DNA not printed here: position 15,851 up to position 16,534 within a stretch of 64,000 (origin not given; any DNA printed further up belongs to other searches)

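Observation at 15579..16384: Three small ORFs inserted between dnaK and dnaJ, including a Cys/Asp-rich 74-aa microprotein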

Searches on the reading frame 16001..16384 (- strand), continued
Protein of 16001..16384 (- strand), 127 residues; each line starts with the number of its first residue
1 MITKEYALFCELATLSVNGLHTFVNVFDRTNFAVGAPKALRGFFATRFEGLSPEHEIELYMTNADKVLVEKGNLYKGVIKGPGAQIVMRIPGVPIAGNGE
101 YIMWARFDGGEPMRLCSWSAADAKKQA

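Call 73: fold_search(model_id=the predicted structure, library=viral)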
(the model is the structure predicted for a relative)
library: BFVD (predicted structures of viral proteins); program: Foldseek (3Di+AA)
matches with E <= 10: 1265; with E <= 0.001: 2
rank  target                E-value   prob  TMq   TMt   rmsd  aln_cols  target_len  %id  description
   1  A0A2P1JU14            1.4e-04  1.00  0.59  0.56   3.6       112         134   10  Uncharacterized protein [Anoxybacillus phage A403]
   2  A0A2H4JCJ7            6.1e-04  1.00  0.44  0.41   4.9       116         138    7  Uncharacterized protein [uncultured Caudovirales phage]
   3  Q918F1                1.4e-03  1.00  0.52  0.45   6.5       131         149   11  US3iii protein [Human cytomegalovirus]
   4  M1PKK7                1.5e-03  1.00  0.54  0.49   3.9       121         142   11  (no name in the UniProt tables at hand)
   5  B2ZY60                4.4e-03  1.00  0.48  0.26   4.5       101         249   12  Uncharacterized protein [Ralstonia phage phiRSL1]
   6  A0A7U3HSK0            5.8e-03  1.00  0.42  0.34   6.8       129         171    8  (no name in the UniProt tables at hand)
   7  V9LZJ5                9.8e-03  1.00  0.43  0.25   4.5       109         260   11  Uncharacterized protein [Vibrio phage VP4B]
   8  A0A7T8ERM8            1.1e-02  0.99  0.36  0.22   5.3       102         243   12  (no name in the UniProt tables at hand)
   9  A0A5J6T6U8            1.5e-02  1.00  0.51  0.40   5.7       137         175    9  (no name in the UniProt tables at hand)
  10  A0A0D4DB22            1.5e-02  0.97  0.39  0.13   7.2       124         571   10  Uncharacterized protein [Vibrio phage ValKK3]
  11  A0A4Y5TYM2            1.7e-02  0.99  0.48  0.25   7.1       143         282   10  (no name in the UniProt tables at hand)
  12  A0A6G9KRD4            1.8e-02  1.00  0.52  0.29   4.6       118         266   13  (no name in the UniProt tables at hand)
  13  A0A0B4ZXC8            1.8e-02  0.84  0.36  0.17   9.1       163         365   15  Envelope glycoprotein I [Suid herpesvirus 1]
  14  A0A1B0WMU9            1.9e-02  0.97  0.39  0.35   5.8       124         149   17  (no name in the UniProt tables at hand)
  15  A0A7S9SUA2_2          1.9e-02  0.95  0.36  0.06  14.3       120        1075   13  Crassvirus muzzle protein C-terminal domain-containing protein [Virus NIOZ-UU157]
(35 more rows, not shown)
